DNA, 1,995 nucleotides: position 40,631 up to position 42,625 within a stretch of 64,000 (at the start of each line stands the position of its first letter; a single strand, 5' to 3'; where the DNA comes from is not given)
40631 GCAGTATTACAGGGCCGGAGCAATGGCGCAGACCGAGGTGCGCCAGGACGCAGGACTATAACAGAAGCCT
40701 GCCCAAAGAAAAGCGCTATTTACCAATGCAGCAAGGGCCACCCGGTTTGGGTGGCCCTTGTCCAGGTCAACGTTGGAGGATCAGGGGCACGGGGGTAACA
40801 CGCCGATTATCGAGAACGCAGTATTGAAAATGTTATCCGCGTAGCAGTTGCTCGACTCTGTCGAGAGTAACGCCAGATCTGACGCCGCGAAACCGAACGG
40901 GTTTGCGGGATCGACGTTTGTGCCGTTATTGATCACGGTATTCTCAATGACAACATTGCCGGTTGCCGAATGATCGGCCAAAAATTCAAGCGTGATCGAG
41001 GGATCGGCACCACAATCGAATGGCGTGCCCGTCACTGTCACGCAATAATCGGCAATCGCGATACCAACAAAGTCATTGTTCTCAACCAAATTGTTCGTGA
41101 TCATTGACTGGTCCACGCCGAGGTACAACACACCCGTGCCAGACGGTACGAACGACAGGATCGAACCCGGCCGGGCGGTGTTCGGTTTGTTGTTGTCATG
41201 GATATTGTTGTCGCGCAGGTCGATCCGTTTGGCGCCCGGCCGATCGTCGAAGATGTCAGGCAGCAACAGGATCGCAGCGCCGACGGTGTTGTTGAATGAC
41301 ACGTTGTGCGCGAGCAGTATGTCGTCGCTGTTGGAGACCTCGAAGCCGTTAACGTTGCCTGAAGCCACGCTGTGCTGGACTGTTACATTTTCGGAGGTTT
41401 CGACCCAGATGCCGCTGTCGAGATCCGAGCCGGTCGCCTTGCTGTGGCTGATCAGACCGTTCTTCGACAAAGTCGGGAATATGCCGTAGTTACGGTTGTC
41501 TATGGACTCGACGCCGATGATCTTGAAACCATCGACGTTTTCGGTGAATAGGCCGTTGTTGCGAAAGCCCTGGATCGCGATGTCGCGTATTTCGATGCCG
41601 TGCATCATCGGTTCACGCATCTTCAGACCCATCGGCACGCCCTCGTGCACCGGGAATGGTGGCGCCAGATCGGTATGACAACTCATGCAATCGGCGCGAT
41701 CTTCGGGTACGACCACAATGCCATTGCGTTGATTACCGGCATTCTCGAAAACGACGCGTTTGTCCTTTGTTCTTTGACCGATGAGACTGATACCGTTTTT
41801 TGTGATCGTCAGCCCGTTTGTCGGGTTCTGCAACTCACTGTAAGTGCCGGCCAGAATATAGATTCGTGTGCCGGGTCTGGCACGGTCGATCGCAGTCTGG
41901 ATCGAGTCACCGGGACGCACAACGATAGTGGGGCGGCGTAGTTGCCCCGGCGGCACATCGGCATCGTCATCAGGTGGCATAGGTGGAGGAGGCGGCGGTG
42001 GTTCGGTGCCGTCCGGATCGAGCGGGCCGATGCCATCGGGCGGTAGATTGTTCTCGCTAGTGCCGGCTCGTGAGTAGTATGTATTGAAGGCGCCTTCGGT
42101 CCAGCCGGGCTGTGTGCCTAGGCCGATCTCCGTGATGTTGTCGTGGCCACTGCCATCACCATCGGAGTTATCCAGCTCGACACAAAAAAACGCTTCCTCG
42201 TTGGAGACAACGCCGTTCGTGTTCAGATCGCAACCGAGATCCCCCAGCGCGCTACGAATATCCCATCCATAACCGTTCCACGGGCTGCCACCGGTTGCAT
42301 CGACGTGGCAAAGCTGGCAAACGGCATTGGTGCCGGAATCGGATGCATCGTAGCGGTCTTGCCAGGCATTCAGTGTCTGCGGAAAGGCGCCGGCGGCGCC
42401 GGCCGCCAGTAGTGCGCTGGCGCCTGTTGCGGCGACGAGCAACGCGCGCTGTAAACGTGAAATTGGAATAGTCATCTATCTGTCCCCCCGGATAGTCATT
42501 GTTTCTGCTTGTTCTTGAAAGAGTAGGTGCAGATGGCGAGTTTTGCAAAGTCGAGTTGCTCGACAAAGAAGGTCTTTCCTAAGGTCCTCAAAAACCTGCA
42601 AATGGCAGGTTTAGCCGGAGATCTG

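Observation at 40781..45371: Two-gene operon of giant secreted CXXCH proteins: propeller-peroxidase lipoprotein plus haem-motif beta-helix protein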

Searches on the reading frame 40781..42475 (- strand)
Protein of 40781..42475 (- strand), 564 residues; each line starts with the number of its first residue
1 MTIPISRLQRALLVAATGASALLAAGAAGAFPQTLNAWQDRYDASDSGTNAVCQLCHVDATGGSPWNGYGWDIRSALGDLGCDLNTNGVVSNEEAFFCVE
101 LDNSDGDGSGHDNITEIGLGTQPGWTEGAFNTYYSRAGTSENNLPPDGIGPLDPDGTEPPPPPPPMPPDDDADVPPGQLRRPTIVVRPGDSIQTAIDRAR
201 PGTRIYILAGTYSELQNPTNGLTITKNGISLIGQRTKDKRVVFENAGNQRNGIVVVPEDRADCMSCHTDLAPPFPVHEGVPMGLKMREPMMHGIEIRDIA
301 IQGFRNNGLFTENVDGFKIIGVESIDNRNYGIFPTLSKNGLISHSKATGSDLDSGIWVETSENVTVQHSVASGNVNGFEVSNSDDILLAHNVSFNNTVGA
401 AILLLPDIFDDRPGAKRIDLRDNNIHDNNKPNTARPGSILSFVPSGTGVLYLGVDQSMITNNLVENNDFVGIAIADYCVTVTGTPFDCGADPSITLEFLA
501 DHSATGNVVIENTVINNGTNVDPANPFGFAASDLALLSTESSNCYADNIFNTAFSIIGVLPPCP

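Call 3: search_protein_families(library=pfam, proteins=[window:40781-42475:-], max_evalue=1)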
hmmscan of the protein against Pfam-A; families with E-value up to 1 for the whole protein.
window:40781-42475:- (564 aa): 7 families
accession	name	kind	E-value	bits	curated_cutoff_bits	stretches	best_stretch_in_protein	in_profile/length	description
PF13229.12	Beta_helix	-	7e-13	48.9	25.9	2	295-399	12-115/158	Right handed beta helix region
PF05048.19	NosD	-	1e-09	38.6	23.6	1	298-523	9-178/212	Periplasmic copper-binding protein (NosD)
PF12708.12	Pect-lyase_RHGA_epim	-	0.051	13.8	27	1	309-397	97-208/213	Rhamnogalacturonase A/epimerase, pectate lyase-like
PF22113.1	Mtrc-MtrF_II-IV_dom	-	0.16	11.9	30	0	254-269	114-129/176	Outer membrane cytochrome MtrC/MtrF-like, domains II/IV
PF13442.11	Cytochrome_CBB3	-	0.21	12.4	27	0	50-72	11-33/68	Cytochrome C oxidase, cbb3-type, subunit III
PF09699.15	Paired_CXXCH_1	-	0.22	11.7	20.6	0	262-268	8-14/41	Doubled CXXCH motif (Paired_CXXCH_1)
PF18251.7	Defensin_5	-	0.29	11.7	25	0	47-62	15-30/39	Fungal defensin Copsin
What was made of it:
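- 40784..41935 (-): pB right-handed parallel beta-helix (residues 181-564). Pfam Beta_helix 48.9 bits and NosD 38.6 bits, both above threshold (call 3).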

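Call 4: search_protein_families(library=ncbifam, proteins=[window:40781-42475:-], max_evalue=1)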
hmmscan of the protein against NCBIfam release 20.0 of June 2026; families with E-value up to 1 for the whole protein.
window:40781-42475:- (564 aa): 4 families
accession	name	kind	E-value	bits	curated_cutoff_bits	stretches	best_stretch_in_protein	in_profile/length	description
TIGR03805.1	beta_helix_1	subfamily_domain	7.5e-35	120.5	141.5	1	292-489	63-256/314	parallel beta-helix domain-containing protein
TIGR04247.1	NosD_copper_fam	subfamily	0.00059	18.5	300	1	344-392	66-114/377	nitrous oxide reductase family maturation protein NosD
NF041762.1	diheme_GEGP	equivalog_domain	0.00072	18.8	300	1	48-125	46-116/359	GEGP motif-containing diheme protein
TIGR03804.1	para_beta_helix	repeat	0.00096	18.8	19.45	2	355-397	1-43/44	parallel beta-helix repeat protein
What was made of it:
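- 40784..41935 (-): TIGR03805 scores 120.5 bits, below its 141.5 cutoff (call 4).
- On TIGR03805 parallel beta-helix family: 120.5 bits against 141.5 (call 4).
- On NosD (TIGR04247): 18.5 bits against 300 (call 4).
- Closest known: TIGR03805 parallel beta-helix family. Same: Homologous helix: 120.5 bits to TIGR03805, and Pfam NosD and Beta_helix above threshold (calls 3, 4).
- Closest known: TIGR03805 parallel beta-helix family. Different: Below the curated cutoff of 141.5 bits (call 4).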

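Call 6: search_solved_structures(query=window:40781-42475:-, max_evalue=1, show_alignments=2)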
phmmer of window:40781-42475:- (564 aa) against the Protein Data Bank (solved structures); distinct sequences matched with E-value up to 1: 1.
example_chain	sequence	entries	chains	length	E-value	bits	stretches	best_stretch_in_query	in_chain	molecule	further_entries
7ptx_A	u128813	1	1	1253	0.058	14.9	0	478-540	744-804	Alpha-latrocrustotoxin-Lt1a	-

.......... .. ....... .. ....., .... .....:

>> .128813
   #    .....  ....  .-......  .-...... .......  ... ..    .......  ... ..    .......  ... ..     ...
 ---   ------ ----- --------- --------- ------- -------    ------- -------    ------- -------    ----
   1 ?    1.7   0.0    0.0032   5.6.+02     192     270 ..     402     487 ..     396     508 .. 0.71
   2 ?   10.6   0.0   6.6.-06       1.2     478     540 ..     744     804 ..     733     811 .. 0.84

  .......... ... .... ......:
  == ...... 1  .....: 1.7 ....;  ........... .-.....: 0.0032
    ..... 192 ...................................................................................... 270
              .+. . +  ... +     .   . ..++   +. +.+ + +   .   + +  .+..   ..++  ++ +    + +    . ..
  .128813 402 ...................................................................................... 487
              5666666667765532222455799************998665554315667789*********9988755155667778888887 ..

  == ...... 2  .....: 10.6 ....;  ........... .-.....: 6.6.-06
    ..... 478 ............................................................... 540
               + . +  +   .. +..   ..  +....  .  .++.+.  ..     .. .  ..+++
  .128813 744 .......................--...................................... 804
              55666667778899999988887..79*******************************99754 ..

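Call 8: find_homologous_proteins(query=window:40781-42475:-)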
Query window:40781-42475:- (564 aa): 498 proteins with E <= 0.001 among 8000 candidates; the best 120 are listed.
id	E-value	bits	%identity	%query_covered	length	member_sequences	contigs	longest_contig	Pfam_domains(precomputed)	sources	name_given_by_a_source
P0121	0.0e+0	1295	100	100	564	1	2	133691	PF13229.13,PF22842.4,PF05048.20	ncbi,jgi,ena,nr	ncbi:MAG: right-handed parallel beta-helix repeat-containing protein [Gammaproteobacteria bacterium]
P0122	0.0e+0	1035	81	99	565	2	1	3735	PF13229.13,PF22842.4,PF05048.20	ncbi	-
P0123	0.0e+0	1030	82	95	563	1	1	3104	PF13229.13,PF22842.4,PF05048.20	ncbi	-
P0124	0.0e+0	1029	80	99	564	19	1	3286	PF13229.13,PF22842.4,PF05048.20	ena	-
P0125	0.0e+0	1029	80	99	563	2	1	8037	PF13229.13,PF22842.4,PF05048.20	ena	-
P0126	0.0e+0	1029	81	98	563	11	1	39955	PF13229.13,PF22842.4,PF05048.20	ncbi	-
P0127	0.0e+0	1025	79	100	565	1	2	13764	PF13229.13,PF22842.4,PF05048.20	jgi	jgi:parallel beta-helix repeat protein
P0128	0.0e+0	1023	80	100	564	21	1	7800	PF13229.13,PF22842.4,PF05048.20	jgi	-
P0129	0.0e+0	1023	80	99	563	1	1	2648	PF13229.13,PF22842.4,PF05048.20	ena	-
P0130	0.0e+0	1022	79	99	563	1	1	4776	PF13229.13,PF22842.4,PF05048.20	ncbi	-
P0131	0.0e+0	1021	79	99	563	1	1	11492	PF13229.13,PF22842.4,PF05048.20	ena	-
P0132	0.0e+0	1020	79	99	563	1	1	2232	PF13229.13,PF22842.4,PF05048.20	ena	-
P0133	0.0e+0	1019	79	99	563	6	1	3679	PF13229.13,PF22842.4,PF05048.20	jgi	jgi:parallel beta-helix repeat protein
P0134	0.0e+0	1015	80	96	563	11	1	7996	PF13229.13,PF22842.4,PF05048.20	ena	-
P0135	0.0e+0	1013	79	99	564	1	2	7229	PF13229.13,PF22842.4,PF05048.20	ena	-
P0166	5.0e-270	915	71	99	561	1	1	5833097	PF13229.13,PF22842.4,PF05048.20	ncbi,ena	-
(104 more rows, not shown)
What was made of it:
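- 40781..42475 (-): pB: 564-aa exported protein with an N-terminal CQLCH module, a Pro-rich linker and a beta-helix carrying a CxxCH loop. Identical protein P0121 is annotated 'right-handed parallel beta-helix repeat-containing protein' (call 8).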

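Call 9: find_encoding_contigs(protein=P0166, flank=8000, max_places=3)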
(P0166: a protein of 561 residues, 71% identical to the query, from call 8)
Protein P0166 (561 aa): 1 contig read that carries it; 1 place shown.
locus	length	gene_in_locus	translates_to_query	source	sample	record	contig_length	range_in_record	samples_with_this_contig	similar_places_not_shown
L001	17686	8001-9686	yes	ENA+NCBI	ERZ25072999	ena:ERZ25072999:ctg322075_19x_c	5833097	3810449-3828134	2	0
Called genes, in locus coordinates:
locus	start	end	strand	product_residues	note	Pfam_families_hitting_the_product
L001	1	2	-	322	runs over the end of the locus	PF08279:HTH_11, PF19187:HTH_PafC (weak), PF13280:WYL, PF25583:WCX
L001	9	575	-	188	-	PF08207:EFP_N, PF01132:EFP, PF09285:Elong-fact-P_C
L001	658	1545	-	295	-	PF01553:Acyltransferase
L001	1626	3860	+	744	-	PF12228:DUF3604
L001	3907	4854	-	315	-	PF01012:ETF, PF00766:ETF_alpha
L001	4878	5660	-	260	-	PF01012:ETF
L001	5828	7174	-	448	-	PF07690:MFS_1 (weak), PF13347:MFS_2, PF07690:MFS_1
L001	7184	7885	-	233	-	PF00753:Lactamase_B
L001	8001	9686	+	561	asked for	PF22842:Pel9A-like_beta_helix (weak), PF13229:Beta_helix, PF05048:NosD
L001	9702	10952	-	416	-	PF13519:VWA_2, PF00092:VWA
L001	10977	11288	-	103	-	PF00355:Rieske, PF13806:Rieske_2, PF22543:Rieske_4 (weak)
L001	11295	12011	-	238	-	PF20408:Abhydrolase_11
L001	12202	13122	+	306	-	PF01370:Epimerase, PF04321:RmlD_sub_bind (weak), PF16363:GDP_Man_Dehyd, PF01073:3Beta_HSD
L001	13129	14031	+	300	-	PF01553:Acyltransferase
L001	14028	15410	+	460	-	PF01663:Phosphodiest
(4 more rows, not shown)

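Call 12: find_related_loci(query=A1, collection=genome_contigs, flank=10000)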
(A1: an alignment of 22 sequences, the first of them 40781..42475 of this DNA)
Query A1 (564 aa) in genome_contigs; peptide patterns used: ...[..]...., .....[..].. (x = any residue, [..] = any of these).
77 stretches matched a pattern; 46 encode a relative of the query (tblastn E <= 1e-3); 45 distinct loci.
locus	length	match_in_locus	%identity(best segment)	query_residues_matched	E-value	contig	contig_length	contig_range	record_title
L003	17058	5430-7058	82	25-563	0e+0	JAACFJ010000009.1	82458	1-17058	MAG: Gammaproteobacteria bacterium isolate bin.62 scaffold_318, whole genome shotgun sequence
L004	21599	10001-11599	79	32-563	0e+0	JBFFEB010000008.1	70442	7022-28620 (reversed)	MAG: Woeseiaceae bacterium isolate Mix_mud13.2021.11.61 k141_28262_length_70442_cov_18.0187, whole genome shotgun sequen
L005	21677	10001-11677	71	7-563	0e+0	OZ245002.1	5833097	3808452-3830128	MAG: Myxococcota bacterium isolate 641f811d-2bae-4d89-87bb-445edc559d6d genome assembly, chromosome: 1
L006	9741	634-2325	71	10-564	0e+0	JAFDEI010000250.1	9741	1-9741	MAG: Deltaproteobacteria bacterium isolate Meg19_46_Bin_116 Meg19_46_Bin_116_scaffold_48150, whole genome shotgun sequen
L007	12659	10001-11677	69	10-563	0e+0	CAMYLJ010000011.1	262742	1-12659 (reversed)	MAG: uncultured delta proteobacterium isolate FCS_M_Myxococcota_02 genome assembly, contig: scaffold_120, whole genome s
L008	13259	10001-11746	66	1-560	0e+0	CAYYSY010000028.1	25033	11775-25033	MAG TPA_asm: uncultured Spirochaetaceae bacterium isolate binchicken_co231_154 genome assembly, contig: k141_223705, who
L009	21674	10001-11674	78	10-564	0e+0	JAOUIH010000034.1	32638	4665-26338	MAG: Gammaproteobacteria bacterium isolate 4_1_Oct_SF_Bin22 4_1_Oct_SF_Bin22_scaffold_343_c1, whole genome shotgun seque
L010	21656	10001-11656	63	19-563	0e+0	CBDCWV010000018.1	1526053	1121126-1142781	MAG: Myxococcota bacterium isolate 34004a8b-9376-4cd6-be01-4685081f5010 genome assembly, contig: contig_18, whole genome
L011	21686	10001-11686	64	10-560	0e+0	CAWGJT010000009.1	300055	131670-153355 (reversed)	MAG: uncultured delta proteobacterium isolate MFD05684.bin.2.192 genome assembly, contig: contig_19535, whole genome sho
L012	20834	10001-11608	66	25-558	0e+0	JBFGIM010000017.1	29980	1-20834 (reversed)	MAG: Myxococcota bacterium isolate Mix_sand02.2020.12.Z.71 k141_3260112_length_29980_cov_12.0000, whole genome shotgun s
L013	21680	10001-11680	63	8-564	0e+0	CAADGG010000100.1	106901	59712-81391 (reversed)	uncultured proteobacterium isolate PRO3.fa.gz genome assembly, contig: k127_253252, whole genome shotgun sequence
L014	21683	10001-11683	61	4-563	0e+0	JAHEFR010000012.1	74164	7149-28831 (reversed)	MAG: Gammaproteobacteria bacterium isolate Ww342 NODE_331_length_74164_cov_4.546520, whole genome shotgun sequence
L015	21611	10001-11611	59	25-563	0e+0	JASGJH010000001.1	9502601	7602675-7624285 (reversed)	MAG: Myxococcales bacterium isolate 5N416 JMF-2111-06-0005.ont.bin.416_0, whole genome shotgun sequence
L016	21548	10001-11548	61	33-549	0e+0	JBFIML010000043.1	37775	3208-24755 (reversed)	MAG: Myxococcota bacterium isolate Mix_sand12.2021.10.G.3 k141_725241_length_37775_cov_41.7293, whole genome shotgun seq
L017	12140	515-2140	51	7-557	7e-160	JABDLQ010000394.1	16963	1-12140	MAG: Gammaproteobacteria bacterium isolate SS_bin_79 k127_1798509, whole genome shotgun sequence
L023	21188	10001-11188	58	171-562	2e-139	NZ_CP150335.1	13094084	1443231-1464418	Sorangium sp. So ce375 chromosome, complete genome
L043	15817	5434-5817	43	21-154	7e-24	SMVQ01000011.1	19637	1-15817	MAG: Planctomycetota bacterium isolate N075bin59 k141_131919, whole genome shotgun sequence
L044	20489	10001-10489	34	16-201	2e-20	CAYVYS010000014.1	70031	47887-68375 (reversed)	MAG TPA_asm: uncultured Gammaproteobacteria bacterium isolate binchicken_co385_44 genome assembly, contig: NODE_147_leng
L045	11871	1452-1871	37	26-163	2e-17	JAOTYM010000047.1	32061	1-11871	MAG: Gammaproteobacteria bacterium isolate 21_Jan_SF_Bin47 21_Jan_SF_Bin47_scaffold_710_c1, whole genome shotgun sequenc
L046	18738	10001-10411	37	5-146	2e-16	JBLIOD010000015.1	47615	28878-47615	MAG: Gammaproteobacteria bacterium isolate 3300053785_172 Ga0535658_0000998, whole genome shotgun sequence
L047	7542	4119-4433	38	25-137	1e-13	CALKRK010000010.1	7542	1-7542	MAG: uncultured Arenicella sp. isolate R1_Bin_METABAT__234_1 genome assembly, contig: c_000002741835, whole genome shotg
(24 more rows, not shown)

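Call 16: find_encoding_contigs(protein=P0121, flank=10000, max_places=3)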
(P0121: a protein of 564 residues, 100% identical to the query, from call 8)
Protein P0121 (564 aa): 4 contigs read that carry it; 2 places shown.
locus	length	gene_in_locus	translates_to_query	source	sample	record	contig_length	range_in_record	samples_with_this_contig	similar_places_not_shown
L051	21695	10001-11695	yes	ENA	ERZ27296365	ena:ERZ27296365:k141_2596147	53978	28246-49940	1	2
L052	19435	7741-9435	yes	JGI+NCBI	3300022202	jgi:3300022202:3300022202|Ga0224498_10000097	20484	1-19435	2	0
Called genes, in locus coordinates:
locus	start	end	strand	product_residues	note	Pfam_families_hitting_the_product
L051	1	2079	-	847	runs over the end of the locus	PF03176:MMPL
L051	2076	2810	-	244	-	PF01048:PNP_UDP_1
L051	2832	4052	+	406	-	PF00685:Sulfotransfer_1 (weak), PF13469:Sulfotransfer_3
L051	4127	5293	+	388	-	PF00266:Aminotran_5, PF01053:Cys_Met_Meta_PP (weak)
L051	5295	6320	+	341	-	PF13480:Acetyltransf_6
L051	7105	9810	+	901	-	PF10282:Lactonase (weak)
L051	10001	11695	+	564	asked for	PF22842:Pel9A-like_beta_helix (weak), PF05048:NosD, PF13229:Beta_helix (weak)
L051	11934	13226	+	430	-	PF00270:DEAD, PF04851:ResIII, PF00271:Helicase_C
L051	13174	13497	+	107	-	PF02597:ThiS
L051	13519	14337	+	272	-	PF05690:ThiG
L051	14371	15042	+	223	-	PF02390:Methyltransf_4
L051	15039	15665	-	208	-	PF01914:MarC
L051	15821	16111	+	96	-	PF20549:DUF6763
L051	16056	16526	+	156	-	PF12680:SnoaL_2, PF13474:SnoaL_3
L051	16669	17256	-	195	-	-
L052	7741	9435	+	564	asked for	PF22842:Pel9A-like_beta_helix (weak), PF05048:NosD, PF13229:Beta_helix (weak)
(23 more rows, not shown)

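Call 27: predict_structure(alignment_id=A1)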
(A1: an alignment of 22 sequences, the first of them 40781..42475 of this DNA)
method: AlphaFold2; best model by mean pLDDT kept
length: 564 residues; sequences in the alignment: 22
mean_pLDDT: 72.2   pTM: 0.65
mean pLDDT of the five models: 72.2, 70.7, 70.5, 66.4, 65.7
residues with pLDDT >= 90: 204; 70-90: 143; 50-70: 54; < 50: 163
segments of 3 or more residues with pLDDT < 50: 1-4, 24-84, 88-104, 116-179, 261-274
pLDDT, mean of each block of 10 residues (from residue 1): 53 66 39 43 41 36 27 38 46 42 52 49 31 34 38 34 37 48 83 91 91 82 90 90 85 82 46 50 66 95 88 93 90 92 93 86 96 92 95 96 76 80 97 81 91 95 97 92 84 80 92 95 83 91 92 86 85
secondary structure, 60 per line:
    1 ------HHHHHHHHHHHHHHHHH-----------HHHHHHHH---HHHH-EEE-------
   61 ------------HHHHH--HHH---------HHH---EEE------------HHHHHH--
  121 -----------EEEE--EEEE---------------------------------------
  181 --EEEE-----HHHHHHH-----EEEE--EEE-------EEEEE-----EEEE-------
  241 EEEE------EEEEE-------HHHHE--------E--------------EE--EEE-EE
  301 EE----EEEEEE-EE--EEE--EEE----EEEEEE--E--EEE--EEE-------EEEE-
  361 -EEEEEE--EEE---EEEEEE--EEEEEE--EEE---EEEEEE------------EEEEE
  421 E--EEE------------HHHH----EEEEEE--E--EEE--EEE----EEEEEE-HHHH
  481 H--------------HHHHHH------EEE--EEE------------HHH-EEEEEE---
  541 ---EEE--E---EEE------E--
elements in order: H7-23 H35-42 H46-49 E51-53 H73-77 E98-100 H113-118 E132-135 E138-141 E183-186 H192-198 E204-207 E210-212 E220-224 E230-233 E241-244 E251-255 H263-266 E295-297 E299-302 E307-312 E318-320 E323-325 E330-335 E341-343 E346-348 E356-359 E362-367 E370-372 E376-381 E384-389 E392-394 E398-403 E416-421 E424-426 H439-442 E447-452 E458-460 E463-465 E470-475 H477-481 H496-501 E508-510 E513-515 E532-537 E544-546 E553-555
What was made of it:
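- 40781..42475 (-): AF2 model (call 27).
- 41942..42046 (-): pB Pro-rich linker (residues about 144-178). AF2 pLDDT below 50 (call 27).
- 40784..41935 (-): AF2 pLDDT 80-97 (call 27).
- The beta-helix is modelled with confidence except for the CxxCH loop (call 27). The loop is the single segment that AF2 cannot place without a cofactor (call 27).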

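Call 32: fold_search(model_id=the predicted structure, library=pdb)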
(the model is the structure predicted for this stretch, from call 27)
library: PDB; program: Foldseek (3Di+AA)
matches with E <= 10: 407; with E <= 0.001: 136
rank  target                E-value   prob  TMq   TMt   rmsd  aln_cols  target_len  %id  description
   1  2pyg_B                8.0e-10  1.00  0.41  0.59   5.3       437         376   16  Azotobacter vinelandii Mannuronan C-5 epimerase AlgE4 A-module (released 2008-05-27)
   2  5lw3                  3.8e-09  1.00  0.43  0.61   5.9       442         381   14  Azotobacter vinelandii Mannuronan C-5 epimerase AlgE6 A-module (released 2017-10-25)
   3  2pyg_A                4.8e-09  1.00  0.38  0.54   7.0       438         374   16  Azotobacter vinelandii Mannuronan C-5 epimerase AlgE4 A-module (released 2008-05-27)
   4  2pyh_B                2.7e-08  1.00  0.40  0.57   6.4       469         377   15  Azotobacter vinelandii Mannuronan C-5 epimerase AlgE4 A-module complexed with mannuronan trisaccharide (released 2008-05-27)
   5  8jaz_A                7.9e-08  1.00  0.44  0.51   4.7       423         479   16  Structure of the alginate epimerase/lyase complexed with di-mannuronic acid (released 2024-05-08)
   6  8ja4                  1.4e-07  1.00  0.41  0.48   6.3       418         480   16  Structure of the alginate epimerase/lyase (released 2024-05-08)
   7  2pyh_A                1.5e-07  1.00  0.36  0.52   7.4       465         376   15  Azotobacter vinelandii Mannuronan C-5 epimerase AlgE4 A-module complexed with mannuronan trisaccharide (released 2008-05-27)
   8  6f7k_B                3.9e-07  1.00  0.34  0.35   8.8       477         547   11  Crystal structure of Dettilon tailspike protein (gp208) (released 2018-12-19)
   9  6k0v_A                1.4e-06  1.00  0.28  0.28  12.1       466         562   10  Catalytic domain of GH87 alpha-1,3-glucanase D1069A in complex with tetrasaccharides (released 2019-12-25)
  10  7o7a_A                1.4e-06  1.00  0.27  0.35  11.0       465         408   10  Structure of the PL6 family alginate lyase Pedsa0632 from Pseudopedobacter saltans (released 2021-07-28)
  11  2uve_A                1.5e-06  1.00  0.30  0.30  10.8       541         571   12  Structure of Yersinia enterocolitica Family 28 Exopolygalacturonase (released 2007-05-08)
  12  6f7k_A                1.7e-06  1.00  0.35  0.36   8.9       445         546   10  Crystal structure of Dettilon tailspike protein (gp208) (released 2018-12-19)
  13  2uve_B                1.9e-06  1.00  0.32  0.32  10.1       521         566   14  Structure of Yersinia enterocolitica Family 28 Exopolygalacturonase (released 2007-05-08)
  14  8ikw_B                2.4e-06  1.00  0.39  0.60   6.7       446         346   11  A complex structure of PGIP-PG (released 2024-02-07)
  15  1ru4                  2.9e-06  1.00  0.32  0.43  11.6       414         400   13  Crystal structure of pectate lyase Pel9A (released 2004-04-13)
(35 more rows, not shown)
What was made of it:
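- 40784..41935 (-): Foldseek best PDB matches are AlgE4/AlgE6 mannuronan epimerases, E 8e-10, at most 16% identity (call 32).
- Closest known: Mannuronan C5-epimerases AlgE4/AlgE6 and PL6 alginate lyases. Same: Best structural matches of the pB helix: Foldseek E 8e-10, TM 0.59-0.61 normalised to the target (call 32).
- The best structural matches are alginate epimerases and lyases, polygalacturonases and tailspikes (call 32).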
